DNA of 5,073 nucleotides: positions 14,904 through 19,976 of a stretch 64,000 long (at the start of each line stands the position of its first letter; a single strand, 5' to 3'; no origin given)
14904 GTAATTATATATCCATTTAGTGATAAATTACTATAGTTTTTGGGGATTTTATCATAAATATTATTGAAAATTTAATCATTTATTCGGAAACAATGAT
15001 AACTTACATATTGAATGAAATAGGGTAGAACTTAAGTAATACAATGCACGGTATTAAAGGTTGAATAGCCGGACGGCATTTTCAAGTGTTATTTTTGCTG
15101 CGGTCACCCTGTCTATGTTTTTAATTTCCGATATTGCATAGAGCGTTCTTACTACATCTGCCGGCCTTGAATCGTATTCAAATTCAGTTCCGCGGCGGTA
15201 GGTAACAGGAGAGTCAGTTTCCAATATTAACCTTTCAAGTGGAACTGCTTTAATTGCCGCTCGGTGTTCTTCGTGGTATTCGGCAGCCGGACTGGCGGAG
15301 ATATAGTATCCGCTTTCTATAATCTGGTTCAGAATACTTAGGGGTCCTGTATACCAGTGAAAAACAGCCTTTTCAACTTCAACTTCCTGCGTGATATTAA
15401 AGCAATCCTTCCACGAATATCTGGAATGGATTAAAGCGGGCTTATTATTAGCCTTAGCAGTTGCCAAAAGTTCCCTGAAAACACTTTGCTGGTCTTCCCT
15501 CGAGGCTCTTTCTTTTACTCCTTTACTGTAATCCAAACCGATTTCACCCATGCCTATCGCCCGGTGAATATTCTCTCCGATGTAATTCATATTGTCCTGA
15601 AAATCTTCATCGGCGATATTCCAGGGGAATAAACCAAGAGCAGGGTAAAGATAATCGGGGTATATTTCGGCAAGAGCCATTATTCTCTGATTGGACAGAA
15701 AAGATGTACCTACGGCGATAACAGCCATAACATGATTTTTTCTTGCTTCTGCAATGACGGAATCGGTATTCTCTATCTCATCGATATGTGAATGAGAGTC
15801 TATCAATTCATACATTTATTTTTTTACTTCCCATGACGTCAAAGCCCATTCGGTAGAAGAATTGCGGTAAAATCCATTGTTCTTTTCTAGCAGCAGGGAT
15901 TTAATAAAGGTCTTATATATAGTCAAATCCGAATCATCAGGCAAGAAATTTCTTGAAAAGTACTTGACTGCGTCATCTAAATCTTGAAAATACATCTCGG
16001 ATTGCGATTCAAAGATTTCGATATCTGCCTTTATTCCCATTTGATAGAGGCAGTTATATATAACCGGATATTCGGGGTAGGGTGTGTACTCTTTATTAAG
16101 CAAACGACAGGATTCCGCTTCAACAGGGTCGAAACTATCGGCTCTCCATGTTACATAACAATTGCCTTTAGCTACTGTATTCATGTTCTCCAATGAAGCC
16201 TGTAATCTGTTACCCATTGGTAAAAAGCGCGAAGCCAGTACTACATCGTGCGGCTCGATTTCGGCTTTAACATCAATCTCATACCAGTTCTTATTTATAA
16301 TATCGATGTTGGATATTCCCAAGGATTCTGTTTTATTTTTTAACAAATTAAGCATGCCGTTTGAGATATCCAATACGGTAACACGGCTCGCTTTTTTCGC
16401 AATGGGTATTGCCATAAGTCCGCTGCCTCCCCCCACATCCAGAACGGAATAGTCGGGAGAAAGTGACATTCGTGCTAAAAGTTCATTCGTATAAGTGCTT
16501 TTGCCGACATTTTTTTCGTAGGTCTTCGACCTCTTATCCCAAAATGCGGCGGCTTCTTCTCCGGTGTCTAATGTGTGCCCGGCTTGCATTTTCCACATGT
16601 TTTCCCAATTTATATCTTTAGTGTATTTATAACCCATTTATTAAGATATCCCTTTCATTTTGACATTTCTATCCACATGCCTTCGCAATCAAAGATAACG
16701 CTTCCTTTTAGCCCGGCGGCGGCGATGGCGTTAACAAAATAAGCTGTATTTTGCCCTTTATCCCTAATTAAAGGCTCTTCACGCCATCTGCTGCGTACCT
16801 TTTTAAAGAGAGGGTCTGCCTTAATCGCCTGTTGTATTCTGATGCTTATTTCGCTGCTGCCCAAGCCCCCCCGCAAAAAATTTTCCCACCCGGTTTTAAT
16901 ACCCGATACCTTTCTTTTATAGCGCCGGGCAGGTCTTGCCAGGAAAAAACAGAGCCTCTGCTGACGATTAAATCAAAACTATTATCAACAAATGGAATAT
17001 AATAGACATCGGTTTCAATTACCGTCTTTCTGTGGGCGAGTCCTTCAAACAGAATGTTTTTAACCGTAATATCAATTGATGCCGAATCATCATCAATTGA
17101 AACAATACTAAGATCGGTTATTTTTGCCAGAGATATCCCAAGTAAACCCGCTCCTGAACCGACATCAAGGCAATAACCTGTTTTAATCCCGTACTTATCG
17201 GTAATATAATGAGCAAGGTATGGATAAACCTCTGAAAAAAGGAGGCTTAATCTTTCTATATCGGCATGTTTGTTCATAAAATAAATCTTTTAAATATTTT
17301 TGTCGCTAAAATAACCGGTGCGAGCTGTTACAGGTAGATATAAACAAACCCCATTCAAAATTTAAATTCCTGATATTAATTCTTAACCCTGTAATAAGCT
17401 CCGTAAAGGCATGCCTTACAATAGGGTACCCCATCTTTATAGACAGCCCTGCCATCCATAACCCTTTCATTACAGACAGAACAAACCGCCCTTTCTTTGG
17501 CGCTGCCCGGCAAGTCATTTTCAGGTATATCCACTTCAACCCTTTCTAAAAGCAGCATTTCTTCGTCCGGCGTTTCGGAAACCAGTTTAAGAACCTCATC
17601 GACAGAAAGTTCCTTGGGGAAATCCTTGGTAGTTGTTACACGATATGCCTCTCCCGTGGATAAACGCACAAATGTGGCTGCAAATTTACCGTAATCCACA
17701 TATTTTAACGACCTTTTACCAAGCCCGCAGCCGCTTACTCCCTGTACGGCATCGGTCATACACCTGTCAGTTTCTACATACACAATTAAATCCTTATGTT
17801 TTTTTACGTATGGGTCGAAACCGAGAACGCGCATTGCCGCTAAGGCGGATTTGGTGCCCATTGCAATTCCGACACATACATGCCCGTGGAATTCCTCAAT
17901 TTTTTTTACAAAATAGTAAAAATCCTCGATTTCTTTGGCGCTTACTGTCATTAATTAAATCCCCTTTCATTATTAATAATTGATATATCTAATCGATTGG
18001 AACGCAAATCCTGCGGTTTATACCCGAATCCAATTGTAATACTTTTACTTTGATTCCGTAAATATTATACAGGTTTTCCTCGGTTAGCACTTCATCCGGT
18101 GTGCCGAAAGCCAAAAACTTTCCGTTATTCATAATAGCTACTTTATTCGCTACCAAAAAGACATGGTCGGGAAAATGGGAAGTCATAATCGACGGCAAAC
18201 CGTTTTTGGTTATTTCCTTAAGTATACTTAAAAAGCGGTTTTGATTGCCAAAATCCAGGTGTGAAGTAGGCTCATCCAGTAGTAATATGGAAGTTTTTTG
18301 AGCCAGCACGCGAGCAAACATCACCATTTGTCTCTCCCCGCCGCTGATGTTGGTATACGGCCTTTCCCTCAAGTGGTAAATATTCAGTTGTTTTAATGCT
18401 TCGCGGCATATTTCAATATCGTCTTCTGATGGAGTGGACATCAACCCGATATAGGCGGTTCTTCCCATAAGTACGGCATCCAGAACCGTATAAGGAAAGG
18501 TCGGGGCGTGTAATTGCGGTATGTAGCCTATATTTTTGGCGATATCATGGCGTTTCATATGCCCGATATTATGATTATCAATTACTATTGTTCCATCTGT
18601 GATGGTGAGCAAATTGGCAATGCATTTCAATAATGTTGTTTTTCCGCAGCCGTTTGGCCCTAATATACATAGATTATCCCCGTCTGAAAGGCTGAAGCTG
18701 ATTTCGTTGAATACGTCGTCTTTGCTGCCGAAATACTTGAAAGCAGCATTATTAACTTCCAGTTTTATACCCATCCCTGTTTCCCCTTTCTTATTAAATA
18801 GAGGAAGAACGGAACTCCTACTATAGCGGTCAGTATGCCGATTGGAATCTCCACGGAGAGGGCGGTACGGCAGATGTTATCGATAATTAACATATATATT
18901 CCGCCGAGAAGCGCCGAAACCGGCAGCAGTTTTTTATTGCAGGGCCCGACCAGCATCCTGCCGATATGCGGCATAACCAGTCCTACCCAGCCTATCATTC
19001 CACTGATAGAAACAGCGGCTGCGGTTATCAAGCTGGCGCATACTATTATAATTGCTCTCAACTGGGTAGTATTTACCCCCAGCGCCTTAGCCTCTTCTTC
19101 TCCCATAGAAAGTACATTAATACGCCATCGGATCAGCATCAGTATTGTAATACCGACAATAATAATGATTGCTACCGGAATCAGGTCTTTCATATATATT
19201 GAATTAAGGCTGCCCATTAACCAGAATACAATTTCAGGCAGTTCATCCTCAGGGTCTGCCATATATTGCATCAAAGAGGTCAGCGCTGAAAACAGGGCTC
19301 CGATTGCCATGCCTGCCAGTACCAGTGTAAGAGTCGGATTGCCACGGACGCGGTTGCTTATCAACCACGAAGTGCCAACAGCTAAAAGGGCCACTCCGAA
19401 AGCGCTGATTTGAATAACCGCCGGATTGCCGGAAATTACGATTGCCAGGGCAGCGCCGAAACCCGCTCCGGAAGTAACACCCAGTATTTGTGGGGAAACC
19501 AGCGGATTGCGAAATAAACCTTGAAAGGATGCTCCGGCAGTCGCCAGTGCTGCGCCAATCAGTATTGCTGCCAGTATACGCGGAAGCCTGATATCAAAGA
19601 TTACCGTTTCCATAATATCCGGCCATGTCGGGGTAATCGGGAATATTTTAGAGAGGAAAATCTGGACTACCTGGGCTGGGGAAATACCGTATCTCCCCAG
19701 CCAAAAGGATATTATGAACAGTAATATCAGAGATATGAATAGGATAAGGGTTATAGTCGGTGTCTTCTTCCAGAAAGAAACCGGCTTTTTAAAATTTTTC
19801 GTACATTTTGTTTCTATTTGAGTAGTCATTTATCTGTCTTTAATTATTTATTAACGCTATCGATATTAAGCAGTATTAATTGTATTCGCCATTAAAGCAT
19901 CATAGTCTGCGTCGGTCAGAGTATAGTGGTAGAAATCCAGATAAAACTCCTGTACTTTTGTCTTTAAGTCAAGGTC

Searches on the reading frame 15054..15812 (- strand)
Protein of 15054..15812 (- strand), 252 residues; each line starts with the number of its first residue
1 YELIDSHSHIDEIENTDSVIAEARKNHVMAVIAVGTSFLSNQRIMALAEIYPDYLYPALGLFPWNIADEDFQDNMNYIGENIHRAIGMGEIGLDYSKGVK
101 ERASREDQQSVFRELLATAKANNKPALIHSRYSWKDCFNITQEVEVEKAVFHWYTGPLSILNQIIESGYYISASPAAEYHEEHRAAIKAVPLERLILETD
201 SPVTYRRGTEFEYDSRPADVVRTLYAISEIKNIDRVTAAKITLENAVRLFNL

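Call 26: search_protein_families(library=pfam, proteins=[window:15054-15812:-], max_evalue=0.0001)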
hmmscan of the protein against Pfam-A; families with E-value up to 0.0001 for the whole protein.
window:15054-15812:- (252 aa): 1 family
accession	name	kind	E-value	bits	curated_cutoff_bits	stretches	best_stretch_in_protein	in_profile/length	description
PF01026.27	TatD_DNase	-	4.2e-57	193.9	27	1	4-251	1-253/253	TatD related DNase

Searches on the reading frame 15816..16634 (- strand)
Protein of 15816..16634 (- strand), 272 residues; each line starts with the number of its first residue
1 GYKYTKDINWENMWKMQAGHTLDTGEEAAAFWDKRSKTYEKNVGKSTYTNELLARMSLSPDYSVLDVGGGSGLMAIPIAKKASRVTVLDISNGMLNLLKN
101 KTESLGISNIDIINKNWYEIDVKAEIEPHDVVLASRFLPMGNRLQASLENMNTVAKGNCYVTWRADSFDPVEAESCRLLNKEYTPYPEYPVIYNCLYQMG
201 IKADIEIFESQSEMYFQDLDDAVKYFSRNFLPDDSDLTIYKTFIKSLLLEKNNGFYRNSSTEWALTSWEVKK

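Call 26: search_protein_families(library=pfam, proteins=[window:15816-16634:-], max_evalue=0.0001)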
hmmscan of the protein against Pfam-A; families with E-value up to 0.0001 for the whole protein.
window:15816-16634:- (272 aa): 9 families
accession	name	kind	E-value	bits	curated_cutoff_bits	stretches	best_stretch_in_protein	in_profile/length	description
PF13649.12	Methyltransf_25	-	4.2e-10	40.6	27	1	64-156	1-94/97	Methyltransferase domain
PF00398.26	RrnaAD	-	1.2e-08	34.9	24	1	47-127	17-95/263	Ribosomal RNA adenine dimethylase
PF13847.12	Methyltransf_31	-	3.6e-08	33.7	27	1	59-162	2-108/145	Methyltransferase domain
PF08242.18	Methyltransf_12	-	6.8e-08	33.6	30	1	65-158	1-95/98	Methyltransferase domain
PF08241.18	Methyltransf_11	-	2.3e-07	31.8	21.2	1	65-158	1-90/95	Methyltransferase domain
PF05175.20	MTS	-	1.9e-06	28.1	23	1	52-119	23-92/170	Methyltransferase small domain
PF01209.24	Ubie_methyltran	-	3.7e-06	26.9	20.1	1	56-132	43-120/233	ubiE/COQ5 methyltransferase family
PF02527.21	GidB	-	4.1e-06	26.7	27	1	58-134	44-121/184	rRNA small subunit methyltransferase G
PF13489.12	Methyltransf_23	-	2.5e-05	24.5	27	1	51-156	11-109/164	Methyltransferase domain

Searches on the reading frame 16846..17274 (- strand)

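Call 26: search_protein_families(library=pfam, proteins=[window:16846-17274:-], max_evalue=0.0001)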
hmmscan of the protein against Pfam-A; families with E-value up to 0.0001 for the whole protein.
window:16846-17274:- (142 aa): 9 families
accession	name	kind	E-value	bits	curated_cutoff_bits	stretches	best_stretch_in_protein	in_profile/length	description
PF08241.18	Methyltransf_11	-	3.4e-16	60.1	21.2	1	36-134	1-95/95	Methyltransferase domain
PF13649.12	Methyltransf_25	-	1.6e-14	54.8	27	1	36-130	2-97/97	Methyltransferase domain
PF13847.12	Methyltransf_31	-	6e-10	39.4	27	1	35-133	7-108/145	Methyltransferase domain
PF01209.24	Ubie_methyltran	-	7.6e-08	32.4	20.1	1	27-134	42-151/233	ubiE/COQ5 methyltransferase family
PF08242.18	Methyltransf_12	-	1.1e-07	32.9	30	1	36-132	1-98/98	Methyltransferase domain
PF05175.20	MTS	-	1.4e-07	31.7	23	1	31-105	31-104/170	Methyltransferase small domain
PF13489.12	Methyltransf_23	-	1.5e-07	31.8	27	1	30-134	21-116/164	Methyltransferase domain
PF06325.19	PrmA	-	1.2e-06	28.7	22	1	34-105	164-232/296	Ribosomal protein L11 methyltransferase (PrmA)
PF10294.15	Methyltransf_16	-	6.1e-05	23.3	21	1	19-85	31-100/174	Lysine methyltransferase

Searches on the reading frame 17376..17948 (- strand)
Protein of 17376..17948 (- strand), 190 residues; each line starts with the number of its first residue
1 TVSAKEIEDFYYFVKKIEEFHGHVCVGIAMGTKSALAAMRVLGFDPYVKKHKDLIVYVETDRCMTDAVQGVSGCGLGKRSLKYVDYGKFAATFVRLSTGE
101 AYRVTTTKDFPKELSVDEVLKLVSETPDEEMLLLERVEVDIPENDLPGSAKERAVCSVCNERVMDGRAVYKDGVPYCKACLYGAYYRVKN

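Call 26: search_protein_families(library=pfam, proteins=[window:17376-17948:-], max_evalue=0.0001)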
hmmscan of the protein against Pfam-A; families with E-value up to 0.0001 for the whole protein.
window:17376-17948:- (190 aa): 2 families
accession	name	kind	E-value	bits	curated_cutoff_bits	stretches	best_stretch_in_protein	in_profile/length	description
PF02663.19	FmdE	-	1.9e-28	99.6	22.9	1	20-115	1-90/133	FmdE, Molybdenum formylmethanofuran dehydrogenase operon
PF01258.23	zf-dskA_traR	-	1.6e-05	25.2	24.9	1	155-180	5-30/36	Prokaryotic dksA/traR C4-type zinc finger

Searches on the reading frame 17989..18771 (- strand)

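Call 26: search_protein_families(library=pfam, proteins=[window:17989-18771:-], max_evalue=0.0001)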
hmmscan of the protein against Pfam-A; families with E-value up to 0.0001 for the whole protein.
window:17989-18771:- (260 aa): 5 families
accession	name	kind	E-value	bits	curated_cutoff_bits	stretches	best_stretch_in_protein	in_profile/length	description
PF00005.33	ABC_tran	-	2.8e-32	112.6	25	1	22-170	2-137/137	ABC transporter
PF13304.12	AAA_21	-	2e-13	51.5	27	1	128-199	224-298/304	AAA domain, putative AbiEii toxin, Type IV TA system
PF02463.25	SMC_N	-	3.9e-10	40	40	1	124-202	135-200/220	RecF/RecN/SMC N terminal domain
PF13476.12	AAA_23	-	1.9e-06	29.1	27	1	23-77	14-63/201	AAA domain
PF13175.12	AAA_15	-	1.5e-05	25.2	32.1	0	28-75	21-71/374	AAA ATPase domain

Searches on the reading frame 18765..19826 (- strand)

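Call 26: search_protein_families(library=pfam, proteins=[window:18765-19826:-], max_evalue=0.0001)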
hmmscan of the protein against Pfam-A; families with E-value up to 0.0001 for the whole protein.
window:18765-19826:- (353 aa): 2 families
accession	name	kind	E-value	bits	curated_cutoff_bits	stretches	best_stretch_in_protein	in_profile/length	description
PF01032.23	FecCD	-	2.5e-91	306.4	26.5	1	33-347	2-311/311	FecCD transport family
PF00950.22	ABC-3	-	9.5e-05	22.5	20.1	1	121-311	42-224/258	ABC 3 transport family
